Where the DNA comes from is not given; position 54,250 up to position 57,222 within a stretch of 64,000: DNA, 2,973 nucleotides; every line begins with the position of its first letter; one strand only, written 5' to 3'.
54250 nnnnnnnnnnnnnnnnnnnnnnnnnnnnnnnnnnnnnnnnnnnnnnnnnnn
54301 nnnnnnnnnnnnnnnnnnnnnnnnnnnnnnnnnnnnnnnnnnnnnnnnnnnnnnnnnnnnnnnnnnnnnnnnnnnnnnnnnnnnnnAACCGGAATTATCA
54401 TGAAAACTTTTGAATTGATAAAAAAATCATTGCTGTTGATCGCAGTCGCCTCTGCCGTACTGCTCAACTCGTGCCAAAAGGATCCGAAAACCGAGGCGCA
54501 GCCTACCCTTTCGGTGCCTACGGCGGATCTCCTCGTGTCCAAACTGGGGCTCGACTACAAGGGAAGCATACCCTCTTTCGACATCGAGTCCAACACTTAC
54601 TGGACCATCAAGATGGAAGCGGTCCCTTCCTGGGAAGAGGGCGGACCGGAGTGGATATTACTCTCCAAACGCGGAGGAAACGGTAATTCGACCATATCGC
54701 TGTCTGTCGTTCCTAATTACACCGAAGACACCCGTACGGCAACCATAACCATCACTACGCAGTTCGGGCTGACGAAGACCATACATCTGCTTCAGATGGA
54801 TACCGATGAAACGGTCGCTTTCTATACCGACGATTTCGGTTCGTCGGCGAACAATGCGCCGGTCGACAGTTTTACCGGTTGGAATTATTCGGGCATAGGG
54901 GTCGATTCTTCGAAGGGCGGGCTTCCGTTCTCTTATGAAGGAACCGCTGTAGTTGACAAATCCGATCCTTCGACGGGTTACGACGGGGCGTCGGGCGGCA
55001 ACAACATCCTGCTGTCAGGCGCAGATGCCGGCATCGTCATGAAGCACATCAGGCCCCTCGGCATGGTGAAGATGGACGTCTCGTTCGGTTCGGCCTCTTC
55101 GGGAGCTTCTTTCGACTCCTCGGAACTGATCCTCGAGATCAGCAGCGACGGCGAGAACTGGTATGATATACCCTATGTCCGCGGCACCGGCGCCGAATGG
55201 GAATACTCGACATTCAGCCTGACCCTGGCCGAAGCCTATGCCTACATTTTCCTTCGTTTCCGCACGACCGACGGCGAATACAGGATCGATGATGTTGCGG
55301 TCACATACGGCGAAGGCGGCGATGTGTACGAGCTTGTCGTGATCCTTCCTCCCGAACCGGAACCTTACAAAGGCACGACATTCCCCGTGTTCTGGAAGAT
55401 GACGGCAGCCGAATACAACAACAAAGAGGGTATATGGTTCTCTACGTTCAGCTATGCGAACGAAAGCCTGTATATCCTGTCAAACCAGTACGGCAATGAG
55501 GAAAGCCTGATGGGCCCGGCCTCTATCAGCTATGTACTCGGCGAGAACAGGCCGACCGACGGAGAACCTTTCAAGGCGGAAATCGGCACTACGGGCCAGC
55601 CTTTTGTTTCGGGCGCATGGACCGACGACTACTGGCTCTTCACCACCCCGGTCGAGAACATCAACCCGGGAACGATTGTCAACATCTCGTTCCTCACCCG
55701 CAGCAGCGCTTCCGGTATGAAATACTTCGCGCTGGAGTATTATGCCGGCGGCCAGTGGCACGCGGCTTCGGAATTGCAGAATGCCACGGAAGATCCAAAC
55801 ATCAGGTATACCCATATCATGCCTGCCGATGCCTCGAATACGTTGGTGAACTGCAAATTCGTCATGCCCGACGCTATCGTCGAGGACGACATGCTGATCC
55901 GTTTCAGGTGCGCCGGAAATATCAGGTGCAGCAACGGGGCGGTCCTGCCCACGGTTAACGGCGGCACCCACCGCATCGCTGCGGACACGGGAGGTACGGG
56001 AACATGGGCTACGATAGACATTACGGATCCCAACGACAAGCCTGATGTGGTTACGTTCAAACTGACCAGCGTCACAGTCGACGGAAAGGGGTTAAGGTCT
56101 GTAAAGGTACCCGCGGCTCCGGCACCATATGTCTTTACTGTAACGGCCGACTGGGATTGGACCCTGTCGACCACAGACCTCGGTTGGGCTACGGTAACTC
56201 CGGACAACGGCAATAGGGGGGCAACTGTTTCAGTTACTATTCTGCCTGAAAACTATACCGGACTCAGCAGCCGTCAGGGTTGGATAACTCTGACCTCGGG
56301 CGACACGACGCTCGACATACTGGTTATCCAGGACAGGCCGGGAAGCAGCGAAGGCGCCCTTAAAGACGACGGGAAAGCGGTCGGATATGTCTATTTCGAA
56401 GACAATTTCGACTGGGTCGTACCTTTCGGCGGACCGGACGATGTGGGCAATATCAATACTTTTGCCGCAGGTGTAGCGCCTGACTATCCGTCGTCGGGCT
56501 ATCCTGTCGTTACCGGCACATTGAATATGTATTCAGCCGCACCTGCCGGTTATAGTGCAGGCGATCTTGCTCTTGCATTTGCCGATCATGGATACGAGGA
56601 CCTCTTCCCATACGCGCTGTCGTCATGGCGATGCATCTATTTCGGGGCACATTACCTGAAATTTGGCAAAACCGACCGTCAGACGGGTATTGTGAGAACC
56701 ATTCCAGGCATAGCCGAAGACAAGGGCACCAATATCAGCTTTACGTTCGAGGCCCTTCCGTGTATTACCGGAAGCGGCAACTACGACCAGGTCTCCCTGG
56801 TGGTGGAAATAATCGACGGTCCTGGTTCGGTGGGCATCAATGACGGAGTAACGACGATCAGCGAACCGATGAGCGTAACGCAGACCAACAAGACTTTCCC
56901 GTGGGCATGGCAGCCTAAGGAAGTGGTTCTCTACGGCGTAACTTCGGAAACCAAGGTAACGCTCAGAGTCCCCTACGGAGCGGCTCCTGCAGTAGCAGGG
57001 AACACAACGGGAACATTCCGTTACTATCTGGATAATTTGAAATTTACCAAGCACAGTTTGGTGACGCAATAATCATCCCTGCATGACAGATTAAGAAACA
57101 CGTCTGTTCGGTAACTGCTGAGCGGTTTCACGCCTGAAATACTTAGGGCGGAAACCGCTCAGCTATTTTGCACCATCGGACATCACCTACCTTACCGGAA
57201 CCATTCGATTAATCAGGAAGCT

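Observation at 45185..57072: PUL without any glycoside hydrolase, headed by a surface metallophosphoesterase: candidate phosphoester (nucleic acid / phosphoglycan / organophosphate) acquisition locus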

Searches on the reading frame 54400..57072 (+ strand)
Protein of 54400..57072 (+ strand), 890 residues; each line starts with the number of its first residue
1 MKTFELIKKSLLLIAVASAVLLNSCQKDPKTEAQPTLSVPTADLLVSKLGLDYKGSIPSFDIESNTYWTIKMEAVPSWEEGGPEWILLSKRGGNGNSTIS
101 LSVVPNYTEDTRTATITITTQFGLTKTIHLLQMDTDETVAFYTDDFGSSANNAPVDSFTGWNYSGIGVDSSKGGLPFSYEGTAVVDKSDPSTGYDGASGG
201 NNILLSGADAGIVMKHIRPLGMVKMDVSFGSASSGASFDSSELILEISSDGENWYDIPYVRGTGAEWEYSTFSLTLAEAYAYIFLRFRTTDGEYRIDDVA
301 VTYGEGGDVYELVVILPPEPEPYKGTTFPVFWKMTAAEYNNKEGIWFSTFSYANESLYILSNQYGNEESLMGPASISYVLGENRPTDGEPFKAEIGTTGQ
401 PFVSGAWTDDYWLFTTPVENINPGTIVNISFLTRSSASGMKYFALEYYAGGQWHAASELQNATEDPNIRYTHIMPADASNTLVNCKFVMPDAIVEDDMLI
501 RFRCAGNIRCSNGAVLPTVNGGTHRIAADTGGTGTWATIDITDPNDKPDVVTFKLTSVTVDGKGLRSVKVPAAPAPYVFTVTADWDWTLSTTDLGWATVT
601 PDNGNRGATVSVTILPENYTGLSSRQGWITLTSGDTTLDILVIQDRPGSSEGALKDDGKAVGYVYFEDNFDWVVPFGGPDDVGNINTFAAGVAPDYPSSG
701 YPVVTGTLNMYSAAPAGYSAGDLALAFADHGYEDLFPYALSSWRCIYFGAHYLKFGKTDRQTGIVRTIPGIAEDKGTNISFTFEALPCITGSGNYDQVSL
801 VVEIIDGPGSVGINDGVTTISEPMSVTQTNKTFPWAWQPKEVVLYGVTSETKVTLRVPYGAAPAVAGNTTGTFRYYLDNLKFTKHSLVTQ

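Call 3: search_protein_families(library=pfam, proteins=[window:54400-57072:+], max_evalue=0.01)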
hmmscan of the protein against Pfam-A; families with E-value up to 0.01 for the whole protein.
window:54400-57072:+ (890 aa): 2 families
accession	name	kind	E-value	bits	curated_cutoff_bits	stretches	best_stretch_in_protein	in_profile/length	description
PF13004.13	BACON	-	3.1e-13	49.9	25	2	80-120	6-47/61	Putative binding domain, N-terminal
PF19190.6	BACON_2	-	0.00062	20.1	25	0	84-127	42-86/94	Viral BACON domain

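Call 9: search_protein_families(library=ncbifam, proteins=[window:54400-57072:+], max_evalue=0.01)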
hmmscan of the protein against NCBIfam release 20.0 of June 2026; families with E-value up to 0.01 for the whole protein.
window:54400-57072:+ (890 aa): 0 families

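Call 21: search_solved_structures(query=window:54400-57072:+, max_evalue=1)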
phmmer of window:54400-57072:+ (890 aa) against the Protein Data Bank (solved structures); distinct sequences matched with E-value up to 1: 0.

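Call 24: find_homologous_proteins(query=window:54400-57072:+, max_evalue=0.001)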
Query window:54400-57072:+ (890 aa): 5 proteins with E <= 0.001 among 8000 candidates.
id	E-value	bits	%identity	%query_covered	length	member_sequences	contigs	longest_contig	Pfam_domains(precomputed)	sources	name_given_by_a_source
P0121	0.0e+0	2047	100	100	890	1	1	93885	PF13004.14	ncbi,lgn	-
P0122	0.0e+0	1157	61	100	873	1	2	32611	PF13004.14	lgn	-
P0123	2.6e-57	212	33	36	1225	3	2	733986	PF19190.7,PF13004.14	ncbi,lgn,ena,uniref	ncbi:BACON domain-containing protein [Alistipes sp.]|uniref:BACON domain-containing protein n=1 Tax=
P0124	6.9e-56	208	34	36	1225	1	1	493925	PF19190.7,PF13004.14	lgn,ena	-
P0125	4.1e-17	79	29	34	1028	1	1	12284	PF19190.7,PF13004.14,PF18942.6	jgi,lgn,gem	-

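Call 59: find_encoding_contigs(protein=P0125, flank=10000, max_places=2)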
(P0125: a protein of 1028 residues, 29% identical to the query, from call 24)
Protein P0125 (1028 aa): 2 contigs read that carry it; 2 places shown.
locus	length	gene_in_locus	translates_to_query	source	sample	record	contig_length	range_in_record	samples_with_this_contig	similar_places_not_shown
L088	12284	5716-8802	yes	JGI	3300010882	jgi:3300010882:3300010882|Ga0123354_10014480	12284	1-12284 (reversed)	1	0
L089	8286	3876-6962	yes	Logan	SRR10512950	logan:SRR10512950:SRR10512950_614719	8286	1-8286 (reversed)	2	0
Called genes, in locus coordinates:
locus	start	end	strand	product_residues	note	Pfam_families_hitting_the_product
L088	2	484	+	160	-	?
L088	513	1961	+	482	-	-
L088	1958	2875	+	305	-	PF00535:Glycos_transf_2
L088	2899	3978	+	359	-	PF13692:Glyco_trans_1_4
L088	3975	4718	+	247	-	PF00535:Glycos_transf_2, PF10111:Glyco_tranf_2_2 (weak), PF13641:Glyco_tranf_2_3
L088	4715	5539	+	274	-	PF00535:Glycos_transf_2, PF13641:Glyco_tranf_2_3, PF13632:Glyco_trans_2_3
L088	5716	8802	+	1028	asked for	PF19190:BACON_2 (weak), PF13004:BACON, PF18942:DUF5689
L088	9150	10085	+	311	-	PF01223:Endonuclease_NS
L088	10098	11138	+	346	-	PF19580:Exo_endo_phos_3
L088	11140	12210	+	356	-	PF13620:CarboxypepD_reg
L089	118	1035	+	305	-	PF00535:Glycos_transf_2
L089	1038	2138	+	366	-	PF13692:Glyco_trans_1_4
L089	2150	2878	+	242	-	PF00535:Glycos_transf_2, PF10111:Glyco_tranf_2_2 (weak), PF13641:Glyco_tranf_2_3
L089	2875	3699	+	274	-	PF00535:Glycos_transf_2, PF13641:Glyco_tranf_2_3, PF13632:Glyco_trans_2_3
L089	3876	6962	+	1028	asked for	PF19190:BACON_2 (weak), PF13004:BACON, PF18942:DUF5689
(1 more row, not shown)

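Call 65: predict_structure(alignment_id=A3)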
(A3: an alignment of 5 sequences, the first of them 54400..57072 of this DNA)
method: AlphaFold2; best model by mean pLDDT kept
length: 890 residues; sequences in the alignment: 5
mean_pLDDT: 41.9   pTM: 0.28
mean pLDDT of the five models: 41.9, 41.0, 40.2, 40.0, 33.8
residues with pLDDT >= 90: 0; 70-90: 35; 50-70: 259; < 50: 596
segments of 3 or more residues with pLDDT < 50: 1-58, 74-85, 87-94, 106-109, 134-200, 218-224, 260-265, 275-282, 302-411, 436-440, 458-471, 475-478, 506-523, 527-537, 545-565, 617-623, 646-777, 781-800, 814-840, 848-890
pLDDT, mean of each block of 10 residues (from residue 1): 24 25 24 41 29 40 55 40 43 50 52 57 54 49 34 35 28 36 43 43 62 55 50 55 68 61 48 48 65 63 35 28 23 27 25 23 25 27 28 25 29 53 67 53 66 57 38 52 66 61 49 28 43 44 42 28 43 57 67 66 71 59 60 64 49 25 25 26 26 25 24 25 29 26 23 22 27 43 39 36 52 44 41 35 53 43 25 29 27
secondary structure, 60 per line:
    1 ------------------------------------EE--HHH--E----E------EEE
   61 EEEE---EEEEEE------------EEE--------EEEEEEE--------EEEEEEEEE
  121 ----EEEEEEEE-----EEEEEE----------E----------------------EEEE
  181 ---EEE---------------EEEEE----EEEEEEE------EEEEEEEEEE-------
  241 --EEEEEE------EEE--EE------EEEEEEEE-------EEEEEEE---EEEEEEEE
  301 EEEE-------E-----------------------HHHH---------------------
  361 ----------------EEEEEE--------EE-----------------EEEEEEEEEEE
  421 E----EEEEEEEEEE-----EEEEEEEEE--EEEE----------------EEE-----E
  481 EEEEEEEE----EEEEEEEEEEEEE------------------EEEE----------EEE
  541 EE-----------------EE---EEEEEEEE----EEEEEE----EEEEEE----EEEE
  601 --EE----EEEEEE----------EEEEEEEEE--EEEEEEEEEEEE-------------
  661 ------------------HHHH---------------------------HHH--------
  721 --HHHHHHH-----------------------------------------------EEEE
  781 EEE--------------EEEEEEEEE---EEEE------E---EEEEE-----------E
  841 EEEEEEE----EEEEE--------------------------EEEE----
elements in order (helices of 4 or more, strands of 3 or more residues): E58-64 E68-73 E86-88 E97-103 E112-120 E125-132 E138-143 E177-180 E184-186 E202-206 E211-217 E224-233 E243-248 E255-257 E268-275 E283-289 E293-304 H336-339 E377-382 E410-421 E426-435 E441-449 E452-455 E472-474 E480-488 E493-505 E524-527 E538-542 E565-572 E577-582 E587-592 E597-600 E609-614 E625-633 E636-647 H679-682 H723-729 E777-783 E798-806 E810-813 E824-828 E840-847 E852-856 E883-886

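Call 98: find_encoding_contigs(protein=P0122, flank=10000, max_places=2)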
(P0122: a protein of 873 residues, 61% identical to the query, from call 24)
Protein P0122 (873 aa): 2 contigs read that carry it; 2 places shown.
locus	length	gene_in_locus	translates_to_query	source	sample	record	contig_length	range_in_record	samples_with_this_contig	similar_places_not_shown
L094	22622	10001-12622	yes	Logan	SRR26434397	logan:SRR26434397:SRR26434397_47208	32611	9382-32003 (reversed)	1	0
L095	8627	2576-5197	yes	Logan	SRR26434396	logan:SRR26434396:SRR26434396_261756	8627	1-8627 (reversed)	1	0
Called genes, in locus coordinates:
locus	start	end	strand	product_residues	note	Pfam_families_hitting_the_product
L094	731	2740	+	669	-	PF16371:MetallophosN, PF00149:Metallophos, PF16370:MetallophosC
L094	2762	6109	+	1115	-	PF13715:CarbopepD_reg_2, PF07715:Plug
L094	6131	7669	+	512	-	PF12771:SusD-like_2, PF12741:SusD-like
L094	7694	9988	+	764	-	PF13004:BACON (weak), PF18942:DUF5689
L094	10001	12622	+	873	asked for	PF13004:BACON (faint)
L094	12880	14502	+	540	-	PF13149:Mfa_like_1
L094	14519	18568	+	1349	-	PF00165:HTH_AraC (faint), PF07494:Reg_prop (faint), PF07495:Y_Y_Y, PF00512:HisKA, PF02518:HATPase_c, PF00072:Response_reg, PF12833:HTH_18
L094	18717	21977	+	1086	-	PF13620:CarboxypepD_reg (weak), PF13715:CarbopepD_reg_2, PF07715:Plug, PF00593:TonB_dep_Rec_b-barrel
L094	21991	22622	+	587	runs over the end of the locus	PF14322:SusD-like_3, PF07980:SusD_RagB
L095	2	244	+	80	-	?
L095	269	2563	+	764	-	PF13004:BACON (weak), PF18942:DUF5689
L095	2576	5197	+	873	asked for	PF13004:BACON (faint)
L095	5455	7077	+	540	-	PF13149:Mfa_like_1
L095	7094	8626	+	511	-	?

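Call 99: find_encoding_contigs(protein=P0123, flank=10000, max_places=2)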
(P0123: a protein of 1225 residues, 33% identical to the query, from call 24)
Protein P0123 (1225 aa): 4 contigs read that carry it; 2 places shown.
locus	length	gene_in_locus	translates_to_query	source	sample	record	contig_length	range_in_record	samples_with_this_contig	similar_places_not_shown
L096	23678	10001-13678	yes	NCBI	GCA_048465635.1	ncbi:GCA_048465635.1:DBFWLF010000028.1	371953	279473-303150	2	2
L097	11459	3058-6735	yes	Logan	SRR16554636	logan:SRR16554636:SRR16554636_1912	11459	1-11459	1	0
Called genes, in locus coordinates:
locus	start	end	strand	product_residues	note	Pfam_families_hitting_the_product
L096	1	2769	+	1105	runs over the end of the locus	PF13620:CarboxypepD_reg, PF13715:CarbopepD_reg_2, PF07715:Plug, PF14905:OMP_b-brl_3 (weak)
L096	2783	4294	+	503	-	PF12771:SusD-like_2, PF12741:SusD-like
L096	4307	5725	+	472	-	PF16371:MetallophosN, PF00149:Metallophos, PF16370:MetallophosC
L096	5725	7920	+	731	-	PF13004:BACON (faint), PF18942:DUF5689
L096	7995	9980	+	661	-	PF16371:MetallophosN, PF00149:Metallophos, PF16370:MetallophosC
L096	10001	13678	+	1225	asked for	PF19190:BACON_2 (faint), PF13004:BACON (weak)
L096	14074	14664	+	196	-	PF02357:NusG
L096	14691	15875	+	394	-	PF00953:Glycos_transf_4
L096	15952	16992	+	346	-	PF00534:Glycos_transf_1, PF13692:Glyco_trans_1_4, PF13524:Glyco_trans_1_2 (weak)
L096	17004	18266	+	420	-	PF20706:GT4-conflict, PF00534:Glycos_transf_1, PF13692:Glyco_trans_1_4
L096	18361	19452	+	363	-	PF01370:Epimerase, PF04321:RmlD_sub_bind, PF16363:GDP_Man_Dehyd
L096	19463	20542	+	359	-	PF01370:Epimerase, PF04321:RmlD_sub_bind (weak), PF16363:GDP_Man_Dehyd (faint), PF01370:Epimerase (weak)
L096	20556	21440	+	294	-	PF00483:NTP_transferase, PF12804:NTP_transf_3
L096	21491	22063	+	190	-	PF00908:dTDP_sugar_isom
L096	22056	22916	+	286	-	PF01370:Epimerase, PF02719:Polysacc_synt_2 (faint), PF04321:RmlD_sub_bind, PF07993:NAD_binding_4 (weak), PF16363:GDP_Man_Dehyd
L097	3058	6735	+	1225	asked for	PF19190:BACON_2 (faint), PF13004:BACON (weak)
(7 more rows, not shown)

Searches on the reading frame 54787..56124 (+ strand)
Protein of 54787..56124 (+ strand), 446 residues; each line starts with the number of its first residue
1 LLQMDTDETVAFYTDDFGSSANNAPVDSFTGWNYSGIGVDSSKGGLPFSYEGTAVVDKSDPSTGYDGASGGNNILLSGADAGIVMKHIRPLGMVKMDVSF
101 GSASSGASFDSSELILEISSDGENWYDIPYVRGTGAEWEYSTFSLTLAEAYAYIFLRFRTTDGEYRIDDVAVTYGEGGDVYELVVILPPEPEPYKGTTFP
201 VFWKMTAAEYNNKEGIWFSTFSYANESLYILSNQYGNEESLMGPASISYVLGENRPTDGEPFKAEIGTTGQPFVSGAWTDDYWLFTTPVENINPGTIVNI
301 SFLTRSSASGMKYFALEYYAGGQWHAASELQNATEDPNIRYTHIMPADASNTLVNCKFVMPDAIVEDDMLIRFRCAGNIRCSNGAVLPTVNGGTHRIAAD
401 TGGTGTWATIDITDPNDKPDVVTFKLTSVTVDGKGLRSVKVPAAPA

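Call 86: search_protein_representatives(protein=window:54787-56124:+)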
Query: 446 residues. Proteins with E-value up to 0.001 (for the whole library): 481; up to 1e-10: 220; up to 1e-30: 27. The best 150 are listed.
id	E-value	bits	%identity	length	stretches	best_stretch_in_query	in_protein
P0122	4.5e-154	529.8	60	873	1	1-444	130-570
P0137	4.0e-68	246.5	36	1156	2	4-426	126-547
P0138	1.4e-59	218.4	38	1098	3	239-409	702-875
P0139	2.0e-54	201.4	34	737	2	3-406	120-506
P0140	2.0e-43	165.2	35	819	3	8-179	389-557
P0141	9.2e-42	159.7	34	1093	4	11-179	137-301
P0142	2.7e-41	158.1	39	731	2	242-415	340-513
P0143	5.9e-41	157.0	38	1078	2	229-422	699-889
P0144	2.7e-40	154.8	37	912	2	239-405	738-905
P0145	6.9e-40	153.5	36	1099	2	259-419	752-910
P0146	3.4e-39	151.2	33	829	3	220-403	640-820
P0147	2.1e-37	145.3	38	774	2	264-403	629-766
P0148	1.0e-36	143.0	35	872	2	237-400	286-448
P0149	1.1e-36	143.0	32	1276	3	48-220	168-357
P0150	4.9e-36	140.8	35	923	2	241-404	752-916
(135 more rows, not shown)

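Call 88: search_protein_families(library=pfam, alignment_id=A4, max_evalue=0.001)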
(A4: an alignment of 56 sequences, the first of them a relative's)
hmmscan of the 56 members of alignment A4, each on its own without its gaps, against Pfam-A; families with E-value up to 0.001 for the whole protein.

A. member 1, P0137 (1156 aa): 2 families
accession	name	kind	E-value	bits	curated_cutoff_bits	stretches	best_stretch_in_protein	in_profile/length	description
PF13004.13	BACON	-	2.9e-15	56.4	25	1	574-638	2-61/61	Putative binding domain, N-terminal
PF19190.6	BACON_2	-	7e-08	32.7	25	1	565-637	21-91/94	Viral BACON domain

B. families by the number of members that match (of 56 scanned): 14 families
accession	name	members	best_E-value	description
PF13004.13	BACON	48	7.5e-35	Putative binding domain, N-terminal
PF19190.6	BACON_2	44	1.9e-24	Viral BACON domain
PF00754.31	F5_F8_type_C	4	1.9e-08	F5/8 type C domain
PF21471.3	Reelin_subrepeat-B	3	1.1e-07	Reelin subrepeat B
PF17766.7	fn3_6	2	4.3e-06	Fibronectin type-III domain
PF18942.5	DUF5689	1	2.2e-53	Family of unknown function (DUF5689)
PF16378.10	DUF4988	1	8.5e-39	Domain of unknown function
PF03422.21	CBM_6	1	4e-09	Carbohydrate binding module (family 6)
PF20620.4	DUF6805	1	5.7e-09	Family of unknown function (DUF6805)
PF19079.5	CFSR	1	5e-05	Collagen-flanked surface repeat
PF01391.23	Collagen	1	5.5e-05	Collagen triple helix repeat (20 copies)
PF22633.2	F5_F8_type_C_2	1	0.00016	NedA-like, galactose-binding domain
PF00629.30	MAM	1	0.00025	MAM domain, meprin/A5/mu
PF19224.5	pATOM36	1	0.00027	pATOM36 family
